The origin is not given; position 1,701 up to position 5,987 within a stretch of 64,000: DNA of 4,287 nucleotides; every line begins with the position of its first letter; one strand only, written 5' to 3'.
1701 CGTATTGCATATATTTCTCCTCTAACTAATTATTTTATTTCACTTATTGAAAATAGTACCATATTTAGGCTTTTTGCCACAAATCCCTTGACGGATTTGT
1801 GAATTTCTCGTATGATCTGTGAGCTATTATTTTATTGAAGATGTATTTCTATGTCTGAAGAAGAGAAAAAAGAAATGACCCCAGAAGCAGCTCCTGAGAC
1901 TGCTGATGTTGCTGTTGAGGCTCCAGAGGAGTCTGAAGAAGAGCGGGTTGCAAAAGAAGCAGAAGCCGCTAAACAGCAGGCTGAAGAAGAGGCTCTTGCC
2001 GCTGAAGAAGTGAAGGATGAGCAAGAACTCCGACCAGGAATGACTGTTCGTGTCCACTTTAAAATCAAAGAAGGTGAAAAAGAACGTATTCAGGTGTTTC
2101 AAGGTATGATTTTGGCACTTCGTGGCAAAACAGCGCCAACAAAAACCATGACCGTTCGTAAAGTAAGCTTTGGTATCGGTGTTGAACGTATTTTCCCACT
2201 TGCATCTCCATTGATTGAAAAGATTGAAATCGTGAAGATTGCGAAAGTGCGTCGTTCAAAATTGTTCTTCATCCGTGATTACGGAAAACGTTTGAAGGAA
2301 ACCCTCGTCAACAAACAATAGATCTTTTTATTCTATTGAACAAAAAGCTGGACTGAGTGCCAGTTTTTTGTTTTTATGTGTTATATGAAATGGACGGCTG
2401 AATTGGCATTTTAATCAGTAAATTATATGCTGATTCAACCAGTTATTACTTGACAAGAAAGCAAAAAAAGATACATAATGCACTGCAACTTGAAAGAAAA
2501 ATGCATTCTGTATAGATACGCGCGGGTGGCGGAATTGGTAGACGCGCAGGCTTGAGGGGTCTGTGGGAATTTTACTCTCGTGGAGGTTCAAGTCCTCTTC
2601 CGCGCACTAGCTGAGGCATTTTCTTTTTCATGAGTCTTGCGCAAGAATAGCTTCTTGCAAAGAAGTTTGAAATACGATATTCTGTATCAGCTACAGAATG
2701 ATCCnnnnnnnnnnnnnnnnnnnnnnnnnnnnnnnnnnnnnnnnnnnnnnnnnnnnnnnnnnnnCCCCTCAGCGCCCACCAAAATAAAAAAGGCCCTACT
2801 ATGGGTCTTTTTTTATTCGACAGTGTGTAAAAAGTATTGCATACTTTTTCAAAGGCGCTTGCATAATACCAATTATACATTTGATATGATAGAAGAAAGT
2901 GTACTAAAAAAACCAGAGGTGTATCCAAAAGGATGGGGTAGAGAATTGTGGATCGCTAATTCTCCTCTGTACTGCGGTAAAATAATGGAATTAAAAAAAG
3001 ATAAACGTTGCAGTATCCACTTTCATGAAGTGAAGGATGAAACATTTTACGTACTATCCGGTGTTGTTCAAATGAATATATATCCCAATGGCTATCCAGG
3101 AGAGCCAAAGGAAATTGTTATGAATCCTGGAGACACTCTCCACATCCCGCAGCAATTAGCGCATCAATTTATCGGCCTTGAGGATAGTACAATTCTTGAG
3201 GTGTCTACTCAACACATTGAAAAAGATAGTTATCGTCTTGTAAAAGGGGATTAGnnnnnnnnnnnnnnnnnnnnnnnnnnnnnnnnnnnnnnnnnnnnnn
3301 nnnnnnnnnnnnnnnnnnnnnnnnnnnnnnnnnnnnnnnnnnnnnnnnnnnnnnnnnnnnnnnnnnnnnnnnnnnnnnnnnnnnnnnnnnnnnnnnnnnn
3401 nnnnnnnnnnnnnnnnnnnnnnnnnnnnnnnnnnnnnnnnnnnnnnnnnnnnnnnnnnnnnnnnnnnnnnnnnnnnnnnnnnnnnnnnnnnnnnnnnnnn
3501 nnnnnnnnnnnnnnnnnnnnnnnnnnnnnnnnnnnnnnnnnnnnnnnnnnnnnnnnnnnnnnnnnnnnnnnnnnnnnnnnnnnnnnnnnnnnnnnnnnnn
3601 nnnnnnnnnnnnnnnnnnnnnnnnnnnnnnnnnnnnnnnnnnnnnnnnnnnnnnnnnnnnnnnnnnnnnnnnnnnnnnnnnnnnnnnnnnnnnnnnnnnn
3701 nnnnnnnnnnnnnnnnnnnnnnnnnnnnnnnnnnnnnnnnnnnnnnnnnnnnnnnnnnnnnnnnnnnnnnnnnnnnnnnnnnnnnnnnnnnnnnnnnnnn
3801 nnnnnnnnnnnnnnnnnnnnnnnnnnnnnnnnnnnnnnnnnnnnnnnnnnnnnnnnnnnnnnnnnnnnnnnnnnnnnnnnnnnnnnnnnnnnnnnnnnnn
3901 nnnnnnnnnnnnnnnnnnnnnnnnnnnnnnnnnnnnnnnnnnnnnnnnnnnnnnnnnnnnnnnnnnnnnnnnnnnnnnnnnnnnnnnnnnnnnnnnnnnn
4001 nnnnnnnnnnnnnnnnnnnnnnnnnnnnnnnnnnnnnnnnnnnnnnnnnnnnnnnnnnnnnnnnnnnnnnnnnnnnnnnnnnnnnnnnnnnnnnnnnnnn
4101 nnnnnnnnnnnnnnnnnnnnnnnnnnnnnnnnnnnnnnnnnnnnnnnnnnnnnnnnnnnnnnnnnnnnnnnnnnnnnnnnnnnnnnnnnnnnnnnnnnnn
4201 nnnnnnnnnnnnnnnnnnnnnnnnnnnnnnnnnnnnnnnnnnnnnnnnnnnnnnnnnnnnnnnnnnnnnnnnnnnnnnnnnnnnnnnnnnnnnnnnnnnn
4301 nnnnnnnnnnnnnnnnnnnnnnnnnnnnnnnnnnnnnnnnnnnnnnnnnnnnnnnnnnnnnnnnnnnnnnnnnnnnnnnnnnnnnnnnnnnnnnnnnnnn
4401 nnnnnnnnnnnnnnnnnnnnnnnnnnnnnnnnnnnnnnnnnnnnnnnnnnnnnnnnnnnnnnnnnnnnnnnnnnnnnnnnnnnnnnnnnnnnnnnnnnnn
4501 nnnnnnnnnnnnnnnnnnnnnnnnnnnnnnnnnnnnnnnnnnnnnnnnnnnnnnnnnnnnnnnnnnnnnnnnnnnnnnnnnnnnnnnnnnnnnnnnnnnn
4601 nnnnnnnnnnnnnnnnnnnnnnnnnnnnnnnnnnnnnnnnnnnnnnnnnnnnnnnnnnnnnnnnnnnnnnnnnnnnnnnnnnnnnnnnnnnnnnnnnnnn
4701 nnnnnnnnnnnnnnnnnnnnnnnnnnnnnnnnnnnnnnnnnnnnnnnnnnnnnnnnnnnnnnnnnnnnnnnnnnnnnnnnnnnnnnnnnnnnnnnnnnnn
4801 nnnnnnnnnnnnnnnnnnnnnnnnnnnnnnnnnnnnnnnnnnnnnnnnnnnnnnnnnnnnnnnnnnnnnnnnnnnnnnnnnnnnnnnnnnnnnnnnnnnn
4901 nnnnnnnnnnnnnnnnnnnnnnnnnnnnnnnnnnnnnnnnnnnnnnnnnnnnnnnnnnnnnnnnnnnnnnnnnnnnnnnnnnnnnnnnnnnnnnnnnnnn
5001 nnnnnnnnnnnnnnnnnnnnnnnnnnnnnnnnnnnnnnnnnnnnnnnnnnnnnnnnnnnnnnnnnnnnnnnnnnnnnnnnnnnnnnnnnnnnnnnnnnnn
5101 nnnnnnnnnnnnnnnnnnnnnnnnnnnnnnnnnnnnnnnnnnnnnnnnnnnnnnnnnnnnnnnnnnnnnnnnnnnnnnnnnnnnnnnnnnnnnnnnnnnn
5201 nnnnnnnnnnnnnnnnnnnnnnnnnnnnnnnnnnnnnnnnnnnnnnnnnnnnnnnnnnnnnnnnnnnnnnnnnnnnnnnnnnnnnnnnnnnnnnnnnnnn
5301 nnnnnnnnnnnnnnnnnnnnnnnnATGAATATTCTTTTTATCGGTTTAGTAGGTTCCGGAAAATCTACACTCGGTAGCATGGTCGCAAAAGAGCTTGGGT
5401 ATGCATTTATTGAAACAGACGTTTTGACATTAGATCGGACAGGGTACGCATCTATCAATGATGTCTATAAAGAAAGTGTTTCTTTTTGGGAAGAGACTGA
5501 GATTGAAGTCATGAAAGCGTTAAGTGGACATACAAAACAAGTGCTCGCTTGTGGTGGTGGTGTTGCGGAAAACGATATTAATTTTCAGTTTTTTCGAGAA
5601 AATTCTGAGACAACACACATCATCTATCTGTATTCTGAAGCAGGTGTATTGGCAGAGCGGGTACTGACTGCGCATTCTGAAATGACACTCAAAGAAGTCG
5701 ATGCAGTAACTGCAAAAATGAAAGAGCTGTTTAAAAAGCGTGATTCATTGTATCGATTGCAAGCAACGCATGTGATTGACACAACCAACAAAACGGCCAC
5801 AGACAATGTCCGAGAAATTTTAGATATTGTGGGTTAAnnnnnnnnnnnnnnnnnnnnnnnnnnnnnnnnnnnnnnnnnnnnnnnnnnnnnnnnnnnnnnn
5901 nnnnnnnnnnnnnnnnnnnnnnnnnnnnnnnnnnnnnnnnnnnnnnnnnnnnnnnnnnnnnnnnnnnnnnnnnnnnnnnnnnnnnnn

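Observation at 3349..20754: A clustered Na+/K+ homeostasis module: three TrkH/KtrB paralogs, an NhaD-type permease and a Na+ V-ATPase. It recalls the E. hirae ntp operon with its ntpJ.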

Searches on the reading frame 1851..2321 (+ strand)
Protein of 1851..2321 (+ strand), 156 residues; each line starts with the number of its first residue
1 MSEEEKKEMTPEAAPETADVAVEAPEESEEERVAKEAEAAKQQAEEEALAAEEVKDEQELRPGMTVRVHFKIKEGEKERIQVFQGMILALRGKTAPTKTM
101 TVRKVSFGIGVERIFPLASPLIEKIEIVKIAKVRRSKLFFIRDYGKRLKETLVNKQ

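Call 18: search_protein_families(library=pfam, proteins=[window:1851-2321:+])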
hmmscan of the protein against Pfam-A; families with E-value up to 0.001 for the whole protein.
window:1851-2321:+ (156 aa): 1 family
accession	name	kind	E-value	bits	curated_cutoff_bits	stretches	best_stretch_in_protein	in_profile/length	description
PF01245.26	Ribosomal_L19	-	2.3e-34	118.1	22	1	52-145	9-102/111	Ribosomal protein L19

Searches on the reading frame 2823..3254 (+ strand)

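Call 4: search_protein_families(library=pfam, proteins=[window:2823-3254:+])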
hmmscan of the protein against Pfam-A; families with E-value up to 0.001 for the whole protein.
window:2823-3254:+ (143 aa): 6 families
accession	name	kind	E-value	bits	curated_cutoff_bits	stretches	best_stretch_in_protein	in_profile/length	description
PF07883.17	Cupin_2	-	3e-08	33.7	27.2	1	54-121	2-61/70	Cupin domain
PF07385.18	Lyx_isomer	-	2e-05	24.3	20.8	0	48-74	85-111/222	D-lyxose isomerase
PF02041.22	Auxin_BP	-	6.9e-05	23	21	1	60-120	54-115/167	Auxin binding protein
PF00190.28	Cupin_1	-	0.00034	20.7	22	1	64-128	47-111/151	Cupin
PF08007.18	JmjC_2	-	0.00083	19.3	22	0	96-130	86-120/127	JmjC domain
PF05899.18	Cupin_3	-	0.0009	19.3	23.5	0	69-134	23-72/74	EutQ-like cupin domain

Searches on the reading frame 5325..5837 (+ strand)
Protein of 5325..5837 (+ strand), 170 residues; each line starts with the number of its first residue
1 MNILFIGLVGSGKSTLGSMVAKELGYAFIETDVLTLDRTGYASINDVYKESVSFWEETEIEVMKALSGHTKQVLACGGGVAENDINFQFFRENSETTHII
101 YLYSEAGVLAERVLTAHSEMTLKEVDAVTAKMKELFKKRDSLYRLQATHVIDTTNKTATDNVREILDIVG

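Call 3: search_protein_families(library=pfam, proteins=[window:5325-5837:+])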
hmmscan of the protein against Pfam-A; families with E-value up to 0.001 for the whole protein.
window:5325-5837:+ (170 aa): 7 families
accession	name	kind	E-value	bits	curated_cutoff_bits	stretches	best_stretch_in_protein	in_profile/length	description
PF01202.28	SKI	-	1.6e-27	97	22.1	1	10-167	2-156/159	Shikimate kinase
PF13238.12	AAA_18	-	3e-06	28.1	29.4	1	3-117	1-112/128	AAA domain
PF13671.12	AAA_33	-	3.1e-06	28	27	1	3-47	2-46/143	AAA domain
PF00004.35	AAA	-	1.7e-05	25.7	21.2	1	3-86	1-47/131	ATPase family associated with various cellular activities (AAA)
PF13207.12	AAA_17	-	0.00011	23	27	1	7-116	2-122/136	AAA domain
PF02224.24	Cytidylate_kin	-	0.00035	20.8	26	0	9-45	7-42/211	Cytidylate kinase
PF13189.12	Cytidylate_kin2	-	0.00052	20.7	28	0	8-35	7-34/176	Cytidylate kinase-like family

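Call 79: search_solved_structures(query=window:5325-5834:+, show_alignments=2, max_evalue=0.001)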
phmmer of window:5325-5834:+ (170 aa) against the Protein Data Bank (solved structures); distinct sequences matched with E-value up to 0.001: 16.
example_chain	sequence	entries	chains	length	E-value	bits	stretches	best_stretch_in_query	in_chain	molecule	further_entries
1shk_A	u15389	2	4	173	6.8e-15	58.9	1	3-158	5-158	SHIKIMATE KINASE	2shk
1e6c_A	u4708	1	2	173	1.2e-14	58.1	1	3-158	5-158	SHIKIMATE KINASE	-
4y0a_A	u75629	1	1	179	1.2e-14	58.1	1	2-169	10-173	Shikimate kinase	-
1l4u_A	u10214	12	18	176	1.8e-11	47.7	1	4-166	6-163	SHIKIMATE KINASE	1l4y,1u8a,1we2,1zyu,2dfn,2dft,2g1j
2iyq_A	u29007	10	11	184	2.2e-11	47.5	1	4-166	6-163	SHIKIMATE KINASE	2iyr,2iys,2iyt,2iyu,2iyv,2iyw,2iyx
1via_A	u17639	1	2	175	3.6e-11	46.8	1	2-168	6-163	shikimate kinase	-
2pt5_A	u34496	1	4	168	5.6e-11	46.2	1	1-145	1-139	Shikimate kinase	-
3nwj_A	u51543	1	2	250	4.2e-10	43.3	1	4-93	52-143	AtSK2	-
3mrs_A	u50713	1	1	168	8.4e-09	39.1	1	3-167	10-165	Shikimate kinase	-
1zuh_A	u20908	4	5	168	1.3e-08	38.5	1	3-167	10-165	Shikimate kinase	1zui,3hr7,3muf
3n2e_A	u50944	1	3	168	1.6e-08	38.2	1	3-167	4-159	Shikimate kinase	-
3trf_A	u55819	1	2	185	1.7e-07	34.9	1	2-154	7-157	Shikimate kinase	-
1kag_A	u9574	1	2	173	1.4e-05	28.6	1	2-158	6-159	Shikimate kinase I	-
4loa_A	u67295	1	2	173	4.1e-05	27.1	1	2-166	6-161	De-novo design amidase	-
3vaa_A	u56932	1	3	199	0.00011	25.8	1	3-143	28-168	Shikimate kinase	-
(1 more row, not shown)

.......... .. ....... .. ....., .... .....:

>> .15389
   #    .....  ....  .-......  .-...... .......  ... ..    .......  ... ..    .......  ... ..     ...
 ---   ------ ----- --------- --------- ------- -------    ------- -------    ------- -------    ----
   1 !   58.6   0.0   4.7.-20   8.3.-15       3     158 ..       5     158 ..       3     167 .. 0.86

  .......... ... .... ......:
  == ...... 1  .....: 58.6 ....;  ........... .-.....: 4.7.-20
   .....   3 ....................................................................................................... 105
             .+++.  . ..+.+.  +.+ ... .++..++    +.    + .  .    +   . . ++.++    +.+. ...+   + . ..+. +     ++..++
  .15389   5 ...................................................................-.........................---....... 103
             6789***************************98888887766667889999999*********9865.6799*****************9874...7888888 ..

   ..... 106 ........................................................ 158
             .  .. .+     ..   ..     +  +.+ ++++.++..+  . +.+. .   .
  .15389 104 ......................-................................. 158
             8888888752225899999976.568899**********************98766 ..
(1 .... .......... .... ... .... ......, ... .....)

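Call 95: find_homologous_proteins(query=window:5325-5834:+, max_evalue=0.00001)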
Query window:5325-5834:+ (170 aa): 19 proteins with E <= 0.00001 among 2276 candidates.
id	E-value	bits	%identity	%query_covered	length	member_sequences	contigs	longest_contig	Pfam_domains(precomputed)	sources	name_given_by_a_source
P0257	1.4e-103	362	100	100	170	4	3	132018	PF13671.13,PF00004.36,PF01202.29,PF13238.13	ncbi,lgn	-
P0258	5.4e-75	269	74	99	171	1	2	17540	PF13671.13,PF01202.29,PF13238.13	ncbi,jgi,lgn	jgi:shikimate kinase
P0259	1.4e-15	76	35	97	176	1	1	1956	PF02224.25,PF01202.29,PF13238.13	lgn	-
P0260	4.6e-12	64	32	97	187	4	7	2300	PF01202.29,PF13238.13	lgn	-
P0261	1.0e-11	63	33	84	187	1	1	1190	PF01202.29,PF13238.13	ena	-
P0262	7.6e-11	60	36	97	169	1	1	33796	PF01202.29,PF13238.13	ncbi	ncbi:MAG: shikimate kinase [Actinomycetota bacterium]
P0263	7.8e-11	60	33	88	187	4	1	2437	PF01202.29,PF13238.13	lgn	-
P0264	2.5e-10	59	34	96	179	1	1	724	PF13671.13,PF13207.13,PF01202.29,PF13238.13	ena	-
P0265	4.0e-10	58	30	99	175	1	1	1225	PF13671.13,PF13207.13,PF01202.29,PF13238.13,PF01712.26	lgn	-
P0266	6.0e-10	58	29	94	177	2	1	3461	PF13671.13,PF13189.13,PF01202.29,PF13238.13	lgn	-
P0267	7.1e-10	57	28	98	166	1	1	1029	PF01202.29,PF13238.13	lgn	-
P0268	1.7e-9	56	32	84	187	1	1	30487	PF01202.29,PF13238.13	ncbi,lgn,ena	-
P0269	2.8e-9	55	37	69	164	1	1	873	PF01202.29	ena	-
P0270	4.8e-9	55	36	69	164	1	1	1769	PF01202.29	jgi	jgi:shikimate kinase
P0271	5.0e-9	55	29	99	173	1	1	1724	PF01202.29,PF13238.13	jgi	jgi:shikimate kinase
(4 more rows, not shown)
